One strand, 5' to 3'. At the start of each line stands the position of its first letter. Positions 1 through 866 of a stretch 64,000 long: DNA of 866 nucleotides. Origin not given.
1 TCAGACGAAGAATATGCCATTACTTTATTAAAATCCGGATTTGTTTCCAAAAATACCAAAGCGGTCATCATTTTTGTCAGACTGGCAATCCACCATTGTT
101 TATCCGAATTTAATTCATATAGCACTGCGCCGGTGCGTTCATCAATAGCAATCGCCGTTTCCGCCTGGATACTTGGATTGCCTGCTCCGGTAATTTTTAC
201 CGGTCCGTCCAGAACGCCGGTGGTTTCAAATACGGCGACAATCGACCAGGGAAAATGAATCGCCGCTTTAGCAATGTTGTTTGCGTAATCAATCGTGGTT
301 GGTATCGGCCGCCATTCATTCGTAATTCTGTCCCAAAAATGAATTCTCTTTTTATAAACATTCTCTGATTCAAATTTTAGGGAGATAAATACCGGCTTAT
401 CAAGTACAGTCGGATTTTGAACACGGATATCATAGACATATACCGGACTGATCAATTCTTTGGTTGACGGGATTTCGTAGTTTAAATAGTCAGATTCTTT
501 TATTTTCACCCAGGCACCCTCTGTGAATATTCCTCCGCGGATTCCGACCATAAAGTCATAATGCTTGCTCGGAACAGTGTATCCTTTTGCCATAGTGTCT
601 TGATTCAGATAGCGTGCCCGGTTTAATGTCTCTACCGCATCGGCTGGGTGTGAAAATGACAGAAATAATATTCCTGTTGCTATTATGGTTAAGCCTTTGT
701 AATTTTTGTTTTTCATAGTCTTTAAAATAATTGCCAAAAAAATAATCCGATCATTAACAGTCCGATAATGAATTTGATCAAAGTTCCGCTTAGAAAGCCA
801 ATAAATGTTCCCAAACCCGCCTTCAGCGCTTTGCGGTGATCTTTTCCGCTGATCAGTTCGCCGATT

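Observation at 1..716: Shared uncharacterised roughly 130-aa KGYTV domain fused N-terminally to two different peptidoglycan enzymes (DacA-like carboxypeptidase and RlpA-like transglycosylase)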

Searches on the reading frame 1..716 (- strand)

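Call 7: search_protein_families(library=pfam, proteins=[window:1-716:-], max_evalue=1)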
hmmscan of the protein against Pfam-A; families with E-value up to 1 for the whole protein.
window:1-716:- (238 aa): 1 family
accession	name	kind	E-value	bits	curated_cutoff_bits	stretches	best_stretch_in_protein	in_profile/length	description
PF00768.25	Peptidase_S11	-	5e-13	49.5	27.6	1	178-225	5-52/239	D-alanyl-D-alanine carboxypeptidase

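Call 9: search_protein_families(library=ncbifam, proteins=[window:1-716:-], max_evalue=1)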
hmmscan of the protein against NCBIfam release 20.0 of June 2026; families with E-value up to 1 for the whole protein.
window:1-716:- (238 aa): 7 families
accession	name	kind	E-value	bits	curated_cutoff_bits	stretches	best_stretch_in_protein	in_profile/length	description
NF038273.1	strep_PBP3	exception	2.6e-08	33.3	490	1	178-222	21-65/407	D-alanyl-D-alanine carboxypeptidase PBP3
NF008668.0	PRK11669.1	equivalog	1.6e-07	30.8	294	1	181-232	39-90/316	D-alanyl-D-alanine endopeptidase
NF008059.0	PRK10793.1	equivalog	5.8e-07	28.6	694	1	169-222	30-83/403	D-alanyl-D-alanine carboxypeptidase DacA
NF038258.2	PBP4_Staph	exception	2.8e-05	23.1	500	1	186-224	42-79/366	penicillin-binding protein PBP4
NF008489.0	PRK11397.1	equivalog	0.0002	20.2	610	1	178-222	30-74/389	serine-type D-Ala-D-Ala carboxypeptidase DacD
NF007445.0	PRK10001.1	equivalog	0.00061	18.7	765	1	179-221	33-75/400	serine-type D-Ala-D-Ala carboxypeptidase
NF000471.1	vanY_of_D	exception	0.016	14.4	625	1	183-224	97-138/354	transpeptidase-like D-Ala-D-Ala carboxypeptidase VanY-D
